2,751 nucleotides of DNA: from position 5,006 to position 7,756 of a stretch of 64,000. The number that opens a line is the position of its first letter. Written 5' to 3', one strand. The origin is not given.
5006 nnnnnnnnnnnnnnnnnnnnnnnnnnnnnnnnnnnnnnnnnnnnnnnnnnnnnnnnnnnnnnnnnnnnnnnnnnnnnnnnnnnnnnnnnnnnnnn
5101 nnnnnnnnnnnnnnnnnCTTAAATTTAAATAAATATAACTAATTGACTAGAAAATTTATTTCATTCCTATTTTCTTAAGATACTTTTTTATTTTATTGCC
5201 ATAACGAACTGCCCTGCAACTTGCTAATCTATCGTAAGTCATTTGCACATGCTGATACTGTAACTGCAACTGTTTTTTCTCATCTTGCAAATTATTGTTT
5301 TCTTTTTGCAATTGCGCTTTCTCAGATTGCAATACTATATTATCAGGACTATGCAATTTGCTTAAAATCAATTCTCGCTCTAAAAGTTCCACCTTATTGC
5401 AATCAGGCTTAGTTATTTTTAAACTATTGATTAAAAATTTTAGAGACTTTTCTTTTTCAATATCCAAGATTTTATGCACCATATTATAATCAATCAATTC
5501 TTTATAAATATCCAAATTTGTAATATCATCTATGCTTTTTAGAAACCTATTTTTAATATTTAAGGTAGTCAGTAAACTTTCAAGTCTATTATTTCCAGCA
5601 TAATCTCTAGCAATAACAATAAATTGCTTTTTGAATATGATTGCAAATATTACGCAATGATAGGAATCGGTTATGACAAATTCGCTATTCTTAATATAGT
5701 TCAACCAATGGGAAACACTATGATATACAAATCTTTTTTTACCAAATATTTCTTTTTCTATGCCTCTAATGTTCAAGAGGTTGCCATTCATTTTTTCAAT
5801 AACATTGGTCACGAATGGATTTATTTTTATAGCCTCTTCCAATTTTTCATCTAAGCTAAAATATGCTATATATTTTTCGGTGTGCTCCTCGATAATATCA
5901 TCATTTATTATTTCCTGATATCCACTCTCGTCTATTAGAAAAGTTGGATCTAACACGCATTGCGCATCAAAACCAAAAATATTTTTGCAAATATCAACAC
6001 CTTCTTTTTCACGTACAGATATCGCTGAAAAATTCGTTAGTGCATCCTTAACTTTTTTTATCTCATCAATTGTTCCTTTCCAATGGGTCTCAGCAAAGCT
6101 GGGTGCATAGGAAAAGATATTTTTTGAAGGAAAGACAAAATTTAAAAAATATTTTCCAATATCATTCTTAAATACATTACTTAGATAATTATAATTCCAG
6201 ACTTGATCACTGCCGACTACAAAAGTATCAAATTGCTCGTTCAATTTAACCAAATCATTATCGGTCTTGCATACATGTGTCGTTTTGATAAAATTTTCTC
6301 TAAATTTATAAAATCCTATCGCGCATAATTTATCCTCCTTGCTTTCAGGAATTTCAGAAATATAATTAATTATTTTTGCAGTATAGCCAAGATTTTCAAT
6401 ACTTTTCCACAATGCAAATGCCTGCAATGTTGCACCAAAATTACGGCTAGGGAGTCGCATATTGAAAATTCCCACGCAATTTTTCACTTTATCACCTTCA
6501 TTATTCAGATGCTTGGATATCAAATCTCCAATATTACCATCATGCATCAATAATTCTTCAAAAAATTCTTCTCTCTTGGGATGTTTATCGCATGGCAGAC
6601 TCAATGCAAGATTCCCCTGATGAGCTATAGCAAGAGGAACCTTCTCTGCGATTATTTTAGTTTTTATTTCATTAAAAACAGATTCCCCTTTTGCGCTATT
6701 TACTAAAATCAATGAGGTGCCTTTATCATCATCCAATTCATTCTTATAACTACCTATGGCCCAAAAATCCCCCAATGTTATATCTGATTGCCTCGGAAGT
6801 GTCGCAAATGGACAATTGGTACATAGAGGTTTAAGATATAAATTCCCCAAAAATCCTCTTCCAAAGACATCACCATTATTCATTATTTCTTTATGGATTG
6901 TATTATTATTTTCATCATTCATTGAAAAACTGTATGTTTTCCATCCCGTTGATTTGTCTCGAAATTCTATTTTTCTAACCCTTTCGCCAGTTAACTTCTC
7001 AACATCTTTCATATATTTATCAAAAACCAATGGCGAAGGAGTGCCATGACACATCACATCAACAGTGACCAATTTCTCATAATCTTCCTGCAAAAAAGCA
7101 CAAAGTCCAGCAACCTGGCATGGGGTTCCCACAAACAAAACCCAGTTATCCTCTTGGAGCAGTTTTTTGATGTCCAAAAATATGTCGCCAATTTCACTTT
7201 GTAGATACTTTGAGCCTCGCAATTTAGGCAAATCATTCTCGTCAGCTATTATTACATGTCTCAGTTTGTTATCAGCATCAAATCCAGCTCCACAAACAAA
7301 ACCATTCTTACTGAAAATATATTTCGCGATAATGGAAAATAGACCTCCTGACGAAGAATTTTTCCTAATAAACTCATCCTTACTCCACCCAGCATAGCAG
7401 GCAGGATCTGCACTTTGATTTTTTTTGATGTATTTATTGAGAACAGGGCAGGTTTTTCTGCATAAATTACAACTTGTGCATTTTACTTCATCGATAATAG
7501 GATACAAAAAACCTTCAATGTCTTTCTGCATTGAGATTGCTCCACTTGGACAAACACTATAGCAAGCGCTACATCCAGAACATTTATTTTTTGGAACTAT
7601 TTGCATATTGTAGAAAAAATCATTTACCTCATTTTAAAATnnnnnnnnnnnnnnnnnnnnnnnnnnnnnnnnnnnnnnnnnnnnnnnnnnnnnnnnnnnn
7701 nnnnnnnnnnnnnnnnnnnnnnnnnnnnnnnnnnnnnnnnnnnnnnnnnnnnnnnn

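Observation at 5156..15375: Candidate chain-termination/ruler module for an ABC-transporter-dependent glycan: FrhB-like-pyruvyltransferase-coiled-coil fusion, methyltransferase, and Wzt with coiled coil + C-terminal binding domain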

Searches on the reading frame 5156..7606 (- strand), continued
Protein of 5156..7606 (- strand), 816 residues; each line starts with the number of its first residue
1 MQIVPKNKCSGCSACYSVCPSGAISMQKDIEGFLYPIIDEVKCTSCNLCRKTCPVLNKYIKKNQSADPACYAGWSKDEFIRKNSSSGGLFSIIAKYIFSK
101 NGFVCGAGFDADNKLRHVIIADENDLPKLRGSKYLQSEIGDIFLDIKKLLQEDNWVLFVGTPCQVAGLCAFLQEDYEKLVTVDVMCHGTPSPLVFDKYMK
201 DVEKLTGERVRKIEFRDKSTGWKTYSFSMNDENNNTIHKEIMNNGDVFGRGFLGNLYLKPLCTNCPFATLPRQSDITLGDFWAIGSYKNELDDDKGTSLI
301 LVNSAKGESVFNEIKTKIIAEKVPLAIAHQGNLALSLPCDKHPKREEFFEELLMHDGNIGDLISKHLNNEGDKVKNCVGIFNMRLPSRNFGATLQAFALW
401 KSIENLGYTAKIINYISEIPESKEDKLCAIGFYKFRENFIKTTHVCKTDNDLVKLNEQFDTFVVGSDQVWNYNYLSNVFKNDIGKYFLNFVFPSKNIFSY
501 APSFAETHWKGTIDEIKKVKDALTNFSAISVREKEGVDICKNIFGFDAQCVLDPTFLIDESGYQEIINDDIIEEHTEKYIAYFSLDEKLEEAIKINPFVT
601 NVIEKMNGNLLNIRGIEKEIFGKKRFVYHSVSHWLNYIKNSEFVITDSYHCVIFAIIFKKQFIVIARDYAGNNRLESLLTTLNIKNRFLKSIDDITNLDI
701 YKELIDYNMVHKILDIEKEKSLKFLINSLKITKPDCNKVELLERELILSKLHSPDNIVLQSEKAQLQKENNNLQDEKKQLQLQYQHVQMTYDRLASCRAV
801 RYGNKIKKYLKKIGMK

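Call 50: find_encoding_contigs(protein=P0003, flank=10000, max_places=1)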
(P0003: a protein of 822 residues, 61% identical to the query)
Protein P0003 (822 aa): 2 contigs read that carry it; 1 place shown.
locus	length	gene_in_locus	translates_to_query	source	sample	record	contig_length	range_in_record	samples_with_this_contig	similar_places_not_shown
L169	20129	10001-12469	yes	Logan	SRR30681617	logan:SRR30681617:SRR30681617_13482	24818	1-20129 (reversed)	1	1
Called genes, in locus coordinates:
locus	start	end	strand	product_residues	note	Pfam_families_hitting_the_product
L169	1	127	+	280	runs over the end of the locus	PF01370:Epimerase, PF04321:RmlD_sub_bind, PF01073:3Beta_HSD, PF02719:Polysacc_synt_2, PF16363:GDP_Man_Dehyd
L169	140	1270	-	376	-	PF02350:Epimerase_2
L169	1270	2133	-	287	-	PF01370:Epimerase, PF04321:RmlD_sub_bind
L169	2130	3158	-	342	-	PF01073:3Beta_HSD, PF01370:Epimerase, PF02719:Polysacc_synt_2, PF04321:RmlD_sub_bind, PF05368:NmrA, PF13460:NAD_binding_10, PF16363:GDP_Man_Dehyd, PF08485:Polysacc_syn_2C, +2 more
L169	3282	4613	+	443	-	PF18885:DUF5648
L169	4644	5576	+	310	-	PF01073:3Beta_HSD, PF01370:Epimerase, PF02719:Polysacc_synt_2, PF04321:RmlD_sub_bind, PF05368:NmrA, PF13460:NAD_binding_10, PF16363:GDP_Man_Dehyd, PF07993:NAD_binding_4 (weak)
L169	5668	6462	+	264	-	PF01061:ABC2_membrane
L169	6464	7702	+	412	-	PF00005:ABC_tran, PF14524:Wzt_C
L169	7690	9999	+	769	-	PF00535:Glycos_transf_2, PF10111:Glyco_tranf_2_2, PF13641:Glyco_tranf_2_3, PF00534:Glycos_transf_1, PF13692:Glyco_trans_1_4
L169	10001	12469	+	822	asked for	PF00037:Fer4 (faint), PF12838:Fer4_7, PF13187:Fer4_9, PF14697:Fer4_21 (weak), PF12797:Fer4_2 (weak), PF04422:FrhB_FdhB_N (weak), PF04432:FrhB_FdhB_C, PF04230:PS_pyruv_trans, +3 more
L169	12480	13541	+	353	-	PF01757:Acyl_transf_3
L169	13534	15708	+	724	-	PF00535:Glycos_transf_2, PF10111:Glyco_tranf_2_2, PF13641:Glyco_tranf_2_3, PF13439:Glyco_transf_4 (weak), PF20706:GT4-conflict (weak), PF00534:Glycos_transf_1, PF13692:Glyco_trans_1_4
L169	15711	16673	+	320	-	PF00535:Glycos_transf_2, PF10111:Glyco_tranf_2_2, PF13641:Glyco_tranf_2_3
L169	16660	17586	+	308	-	PF00535:Glycos_transf_2, PF10111:Glyco_tranf_2_2, PF13641:Glyco_tranf_2_3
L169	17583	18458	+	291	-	PF03808:Glyco_tran_WecG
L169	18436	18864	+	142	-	-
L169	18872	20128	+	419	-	?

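Call 51: find_encoding_contigs(protein=P0026, flank=10000, max_places=1)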
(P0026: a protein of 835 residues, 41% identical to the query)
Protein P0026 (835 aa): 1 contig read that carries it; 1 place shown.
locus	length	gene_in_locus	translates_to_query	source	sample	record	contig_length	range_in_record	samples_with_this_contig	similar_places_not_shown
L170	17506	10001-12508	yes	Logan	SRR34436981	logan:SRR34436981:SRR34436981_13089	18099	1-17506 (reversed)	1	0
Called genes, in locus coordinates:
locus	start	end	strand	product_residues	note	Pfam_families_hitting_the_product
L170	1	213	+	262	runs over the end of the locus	PF01061:ABC2_membrane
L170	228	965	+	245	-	PF00005:ABC_tran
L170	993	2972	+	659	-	PF13692:Glyco_trans_1_4 (weak), PF00535:Glycos_transf_2, PF10111:Glyco_tranf_2_2 (weak), PF13641:Glyco_tranf_2_3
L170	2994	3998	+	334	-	PF01073:3Beta_HSD, PF01370:Epimerase, PF02719:Polysacc_synt_2, PF04321:RmlD_sub_bind (weak), PF05368:NmrA, PF16363:GDP_Man_Dehyd, PF13460:NAD_binding_10, PF08485:Polysacc_syn_2C, +1 more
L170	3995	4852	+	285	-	PF01370:Epimerase, PF04321:RmlD_sub_bind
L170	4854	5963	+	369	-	PF02350:Epimerase_2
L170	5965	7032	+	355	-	PF01757:Acyl_transf_3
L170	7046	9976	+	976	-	PF00534:Glycos_transf_1, PF13692:Glyco_trans_1_4, PF20706:GT4-conflict (weak)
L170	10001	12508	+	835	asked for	PF00037:Fer4 (faint), PF12837:Fer4_6 (faint), PF12838:Fer4_7, PF13187:Fer4_9 (weak), PF14697:Fer4_21 (weak), PF04422:FrhB_FdhB_N (weak), PF04432:FrhB_FdhB_C, PF04230:PS_pyruv_trans, +2 more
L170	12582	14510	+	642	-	PF00535:Glycos_transf_2, PF10111:Glyco_tranf_2_2, PF13641:Glyco_tranf_2_3 (weak), PF00535:Glycos_transf_2, PF10111:Glyco_tranf_2_2 (weak), PF13641:Glyco_tranf_2_3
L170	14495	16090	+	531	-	PF20706:GT4-conflict (weak), PF00534:Glycos_transf_1, PF13692:Glyco_trans_1_4, PF13524:Glyco_trans_1_2 (weak)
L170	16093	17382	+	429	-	PF13524:Glyco_trans_1_2 (faint), PF00534:Glycos_transf_1, PF13692:Glyco_trans_1_4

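Call 53: predict_structure(alignment_id=A1)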
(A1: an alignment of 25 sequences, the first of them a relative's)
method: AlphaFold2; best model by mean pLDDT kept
length: 816 residues; sequences in the alignment: 25
mean_pLDDT: 85.7   pTM: 0.83
mean pLDDT of the five models: 85.7, 84.9, 84.9, 83.8, 82.1
residues with pLDDT >= 90: 333; 70-90: 401; 50-70: 82; < 50: 0
segments of 3 or more residues with pLDDT < 50: none
pLDDT, mean of each block of 10 residues (from residue 1): 77 86 85 88 88 81 84 91 78 95 92 87 88 75 95 96 91 92 83 91 91 68 75 87 79 87 79 90 86 85 95 95 87 69 90 86 83 77 75 92 94 77 80 89 85 87 76 81 84 89 86 90 92 91 93 94 93 86 90 91 88 90 86 96 94 96 85 88 92 81 90 96 96 68 66 58 76 86 89 83 82 69
secondary structure, 60 per line:
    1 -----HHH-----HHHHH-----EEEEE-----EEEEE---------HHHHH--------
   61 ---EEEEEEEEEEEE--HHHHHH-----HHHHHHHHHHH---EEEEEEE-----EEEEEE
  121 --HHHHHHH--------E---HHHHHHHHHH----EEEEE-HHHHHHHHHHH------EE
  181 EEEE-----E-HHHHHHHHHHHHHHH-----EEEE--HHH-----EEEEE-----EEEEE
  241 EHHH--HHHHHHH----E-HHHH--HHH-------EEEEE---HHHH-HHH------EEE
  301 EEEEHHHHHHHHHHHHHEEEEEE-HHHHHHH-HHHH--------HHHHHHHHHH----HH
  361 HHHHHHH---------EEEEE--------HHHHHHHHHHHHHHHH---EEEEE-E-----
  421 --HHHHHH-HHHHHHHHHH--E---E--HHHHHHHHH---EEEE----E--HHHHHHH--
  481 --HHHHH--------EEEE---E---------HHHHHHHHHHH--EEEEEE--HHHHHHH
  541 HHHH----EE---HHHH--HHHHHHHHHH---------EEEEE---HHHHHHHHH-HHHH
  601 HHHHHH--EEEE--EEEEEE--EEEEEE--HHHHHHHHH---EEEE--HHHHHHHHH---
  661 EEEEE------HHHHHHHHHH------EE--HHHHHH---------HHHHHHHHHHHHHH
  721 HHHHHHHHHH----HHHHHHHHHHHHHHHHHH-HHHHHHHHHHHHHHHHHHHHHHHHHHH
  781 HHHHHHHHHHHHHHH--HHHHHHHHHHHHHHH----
elements in order (helices of 4 or more, strands of 3 or more residues): H14-18 E24-28 E34-38 H48-52 E64-75 H78-83 H89-99 E103-109 E115-120 H123-129 H142-151 E156-160 H162-172 E179-184 H192-206 E212-215 E226-230 E236-241 H247-253 H260-263 E276-280 H284-287 E298-304 H305-317 E318-323 H325-331 H333-336 H345-354 H359-367 E377-381 H390-405 E409-413 H423-428 H430-439 H449-457 E461-464 H472-478 H483-487 E496-499 H513-523 E526-531 H534-544 H554-557 H560-569 E579-583 H587-595 H597-606 E609-612 E615-620 E623-628 H631-639 E643-646 H649-657 E661-665 H672-681 H692-697 H707-730 H735-752 H754-795 H798-812

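Call 57: fold_search(model_id=the predicted structure, library=pdb)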
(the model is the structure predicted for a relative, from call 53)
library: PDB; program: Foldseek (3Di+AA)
matches with E <= 10: 1209; with E <= 0.001: 114
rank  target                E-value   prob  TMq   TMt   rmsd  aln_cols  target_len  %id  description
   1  8rja_E                5.4e-15  1.00  0.29  0.62   7.1       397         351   18  Crystal structure of the F420-reducing formylmethanofuran dehydrogenase complex from the ethanotroph Candidatus Ethano (released 2024-10-02)
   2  8riu_B                3.2e-13  1.00  0.29  0.59   8.2       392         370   16  Crystal structure of the F420-reducing carbon monoxide dehydrogenase component from the ethanotroph Candidatus Ethanop (released 2024-10-02)
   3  7bkb_E                1.4e-11  1.00  0.22  0.41   9.3       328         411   18  Formate dehydrogenase - heterodisulfide reductase - formylmethanofuran dehydrogenase complex from Methanospirillum hun (released 2021-09-29)
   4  7npa_D                3.2e-11  1.00  0.28  0.36  14.8       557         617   15  Crystal structure of the Coenzyme F420-dependent sulfite reductase from Methanothermococcus thermolithotrophicus at 1. (released 2022-03-23)
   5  9r51_B                4.5e-11  1.00  0.24  0.61   7.7       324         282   16  Dimeric state of the F420-reducing hydrogenase from Methanothermococcus thermolithotrophicus in crystalline form 1 (released 2025-10-22)
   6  6qgr_B                6.5e-11  1.00  0.24  0.59   7.6       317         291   16  The F420-reducing [NiFe] hydrogenase complex from Methanosarcina barkeri at the Nia-S state (released 2019-10-23)
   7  6qii_B                8.4e-11  1.00  0.24  0.59   7.6       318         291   16  Xenon derivatization of the F420-reducing [NiFe] hydrogenase complex from Methanosarcina barkeri (released 2019-10-23)
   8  9r52_B                2.3e-10  1.00  0.24  0.61   7.7       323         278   14  Dimeric state of the F420-reducing hydrogenase from Methanothermococcus thermolithotrophicus in crystalline form 2 (released 2025-10-22)
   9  4ci0_C                4.1e-10  1.00  0.22  0.57   4.7       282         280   17  Electron cryo-microscopy of F420-reducing NiFe hydrogenase Frh (released 2014-02-26)
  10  8rvu_E                8.7e-10  1.00  0.23  0.44   8.0       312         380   18  CryoEM structure of the Elp-Hdr complex of Methanothermobacter marburgensis state 2 (composite structure) (released 2025-05-14)
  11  5dqr_E                9.7e-10  1.00  0.25  0.46  12.4       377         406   14  The crystal structure of Arabidopsis 7-hydroxymethyl chlorophyll a reductase (HCAR) (released 2016-04-20)
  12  5dqr_B                1.5e-09  1.00  0.26  0.48  11.7       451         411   16  The crystal structure of Arabidopsis 7-hydroxymethyl chlorophyll a reductase (HCAR) (released 2016-04-20)
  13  5dqr_D                2.9e-09  1.00  0.26  0.47  11.7       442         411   15  The crystal structure of Arabidopsis 7-hydroxymethyl chlorophyll a reductase (HCAR) (released 2016-04-20)
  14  5dqr_A                3.6e-09  1.00  0.24  0.45  11.3       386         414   15  The crystal structure of Arabidopsis 7-hydroxymethyl chlorophyll a reductase (HCAR) (released 2016-04-20)
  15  5dqr_F                3.6e-09  1.00  0.25  0.45  11.6       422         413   16  The crystal structure of Arabidopsis 7-hydroxymethyl chlorophyll a reductase (HCAR) (released 2016-04-20)
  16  5dqr_C                1.1e-08  1.00  0.25  0.45  11.5       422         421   16  The crystal structure of Arabidopsis 7-hydroxymethyl chlorophyll a reductase (HCAR) (released 2016-04-20)
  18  5ax7_A                1.2e-05  1.00  0.26  0.58   8.9       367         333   13  yeast pyruvyltransferase Pvg1p (released 2016-06-08)
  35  5ax7_B                3.9e-05  1.00  0.26  0.59   7.6       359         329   12  yeast pyruvyltransferase Pvg1p (released 2016-06-08)
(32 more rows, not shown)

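Call 73: search_protein_families(library=ncbifam, proteins=[window:5156-7606:-], max_evalue=0.00001)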
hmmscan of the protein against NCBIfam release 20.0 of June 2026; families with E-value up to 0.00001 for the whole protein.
window:5156-7606:- (816 aa): 12 families
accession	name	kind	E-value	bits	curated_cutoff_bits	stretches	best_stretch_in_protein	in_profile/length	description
NF006808.0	PRK09326.1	equivalog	1.9e-16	59.9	444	1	2-217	7-225/341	F420H2 dehydrogenase subunit F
NF040616.1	F420_dehyd_FpoF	exception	9.7e-16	57.6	475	1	2-222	6-228/337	F420H2 dehydrogenase subunit FpoF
TIGR04041.1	activase_YjjW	hypoth_equivalog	8.4e-08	32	250.2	1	7-185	41-205/276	YjjW family glycine radical enzyme activase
NF043069.1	T4HPD_activ_SAM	equivalog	2.1e-07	30.6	425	1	6-90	50-129/299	trans-4-hydroxy-L-proline dehydratase activase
NF007205.0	PRK09626.1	equivalog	4.5e-07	29.9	93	1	4-63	14-76/105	2-oxoglutarate-acceptor oxidoreductase subunit OorD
TIGR01944.1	rnfB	subfamily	1.4e-06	28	68.7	1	4-63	110-165/190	RnfABCDGE type electron transport complex subunit B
NF058577.1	FdxA_fam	equivalog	1.5e-06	28.3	65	1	6-55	6-50/52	4Fe-4S ferredoxin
NF042909.1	FMH_DH_FwdF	exception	1.7e-06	27.4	375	1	3-60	221-276/336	tungsten-dependent formylmethanofuran dehydrogenase subunit FwdF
NF009053.0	PRK12387.1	subfamily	3.6e-06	26.9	204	0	7-80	38-107/180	formate hydrogenlyase complex iron-sulfur subunit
NF004541.0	PRK05888.2-2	equivalog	5.8e-06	26.2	217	0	6-55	60-108/168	NADH-quinone oxidoreductase subunit NuoI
NF006183.0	PRK08318.1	equivalog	7.6e-06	24.9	335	0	5-76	340-412/422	NAD-dependent dihydropyrimidine dehydrogenase subunit PreA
NF040864.1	HgcB_ferredoxin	equivalog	8.8e-06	25.5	99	0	6-56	13-59/93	mercury methylation ferredoxin HgcB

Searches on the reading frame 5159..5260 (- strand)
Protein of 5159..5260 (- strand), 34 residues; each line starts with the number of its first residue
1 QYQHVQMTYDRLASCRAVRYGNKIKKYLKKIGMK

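Call 74: search_protein_representatives(alignment_id=A3)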
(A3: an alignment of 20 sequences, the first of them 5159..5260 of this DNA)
Query: 20 sequences, 38 profile positions. Proteins with E-value up to 0.001 (for the whole library): 39; up to 1e-10: 1; up to 1e-30: 1. The best 39 are listed.
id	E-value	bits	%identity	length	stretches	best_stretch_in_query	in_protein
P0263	2.9e-38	145.3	-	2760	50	11-21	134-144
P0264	2.4e-10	55.9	-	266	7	11-21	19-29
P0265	1.1e-09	53.8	-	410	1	2-37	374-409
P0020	2.9e-07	46.1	-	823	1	1-38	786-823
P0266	1.2e-06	44.1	-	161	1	1-34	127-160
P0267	1.4e-06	43.9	-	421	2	7-25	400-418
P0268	3.6e-06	42.6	-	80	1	3-32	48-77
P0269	4.0e-06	42.4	-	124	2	2-37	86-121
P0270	5.2e-05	38.9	-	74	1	1-36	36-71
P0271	5.9e-05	38.7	-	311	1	1-37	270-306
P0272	6.7e-05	38.5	-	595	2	3-37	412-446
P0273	7.1e-05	38.4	-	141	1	1-31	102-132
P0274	7.8e-05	38.3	-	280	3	3-22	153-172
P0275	8.3e-05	38.2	-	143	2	8-25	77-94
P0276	9.1e-05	38.1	-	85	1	5-32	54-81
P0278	1.6e-04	37.3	-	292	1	3-36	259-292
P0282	3.3e-04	36.3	-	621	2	5-31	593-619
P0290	5.6e-04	35.6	-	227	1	3-34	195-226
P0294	6.3e-04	35.4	-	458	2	3-34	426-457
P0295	7.1e-04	35.2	-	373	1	1-32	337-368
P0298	8.2e-04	35.0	-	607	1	1-35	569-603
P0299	8.4e-04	35.0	-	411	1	1-32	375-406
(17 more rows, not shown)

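Call 75: search_protein_families(library=pfam, proteins=[P0265, P0267, P0271, P0278, P0282, P0290, P0294, P0295, P0298, P0299], max_evalue=0.001)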
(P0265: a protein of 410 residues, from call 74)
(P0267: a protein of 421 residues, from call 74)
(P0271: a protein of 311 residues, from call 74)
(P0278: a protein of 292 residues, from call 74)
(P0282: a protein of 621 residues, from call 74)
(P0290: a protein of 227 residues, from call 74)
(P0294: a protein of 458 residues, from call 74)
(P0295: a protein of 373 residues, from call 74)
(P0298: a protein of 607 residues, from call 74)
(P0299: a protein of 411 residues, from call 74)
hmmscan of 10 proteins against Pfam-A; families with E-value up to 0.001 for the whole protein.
P0265 (410 aa): 1 family
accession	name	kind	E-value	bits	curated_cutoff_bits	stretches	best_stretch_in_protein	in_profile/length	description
PF04230.19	PS_pyruv_trans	-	2.5e-32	113.3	25.3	1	7-286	1-279/280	Polysaccharide pyruvyl transferase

P0267 (421 aa): 1 family
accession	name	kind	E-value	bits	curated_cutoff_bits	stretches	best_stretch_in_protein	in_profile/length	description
PF21924.1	XRCC4_CC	-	0.00065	20.2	27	0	309-333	25-49/78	XRCC4 coiled-coil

P0271 (311 aa): 0 families

P0278 (292 aa): 1 family
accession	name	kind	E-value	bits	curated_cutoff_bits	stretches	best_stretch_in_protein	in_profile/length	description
PF08241.18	Methyltransf_11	-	0.00072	20.6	21.2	0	34-117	11-90/95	Methyltransferase domain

P0282 (621 aa): 1 family
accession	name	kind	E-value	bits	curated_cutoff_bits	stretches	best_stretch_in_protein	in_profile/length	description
PF00535.33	Glycos_transf_2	-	1.5e-08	35.2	23.3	1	271-386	1-111/168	Glycosyl transferase family 2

P0290 (227 aa): 0 families

P0294 (458 aa): 2 families
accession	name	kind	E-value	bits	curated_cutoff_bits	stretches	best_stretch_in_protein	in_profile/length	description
PF00535.33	Glycos_transf_2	-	3.6e-26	92.5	23.3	1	8-175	1-164/168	Glycosyl transferase family 2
PF13641.12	Glyco_tranf_2_3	-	7.7e-05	23.2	27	1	5-196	1-195/230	Glycosyltransferase like family 2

P0295 (373 aa): 0 families

P0298 (607 aa): 1 family
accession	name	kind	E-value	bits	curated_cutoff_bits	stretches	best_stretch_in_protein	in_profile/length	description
PF21912.2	Glyco_transf_99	-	0.00013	22.6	27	1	61-157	67-160/179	Glycosyltransferase 99 family N-terminal domain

P0299 (411 aa): 3 families
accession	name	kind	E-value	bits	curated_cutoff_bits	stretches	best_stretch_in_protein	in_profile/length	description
PF00534.26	Glycos_transf_1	-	4.4e-08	33.3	26.4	1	150-212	106-170/172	Glycosyl transferases group 1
PF13524.12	Glyco_trans_1_2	-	4.9e-05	23.7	25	1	88-222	13-136/144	Glycosyl transferase-like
PF13692.12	Glyco_trans_1_4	-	9.3e-05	23.2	27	1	72-200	16-142/142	Glycosyl transferases group 1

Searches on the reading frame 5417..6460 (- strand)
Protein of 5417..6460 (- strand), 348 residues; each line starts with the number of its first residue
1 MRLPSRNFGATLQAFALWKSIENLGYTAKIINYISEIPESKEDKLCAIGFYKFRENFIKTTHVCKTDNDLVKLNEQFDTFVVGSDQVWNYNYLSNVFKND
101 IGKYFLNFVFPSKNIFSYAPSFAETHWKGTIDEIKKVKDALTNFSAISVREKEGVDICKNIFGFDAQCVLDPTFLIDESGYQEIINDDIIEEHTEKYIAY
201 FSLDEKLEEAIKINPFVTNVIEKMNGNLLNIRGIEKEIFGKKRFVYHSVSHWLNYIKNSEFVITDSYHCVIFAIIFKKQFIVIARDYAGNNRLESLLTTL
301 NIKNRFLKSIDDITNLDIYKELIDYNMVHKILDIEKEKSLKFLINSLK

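Call 61: search_solved_structures(query=window:5417-6460:-, max_evalue=10, show_alignments=3)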
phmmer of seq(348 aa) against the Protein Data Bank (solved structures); distinct sequences matched with E-value up to 10: 0.
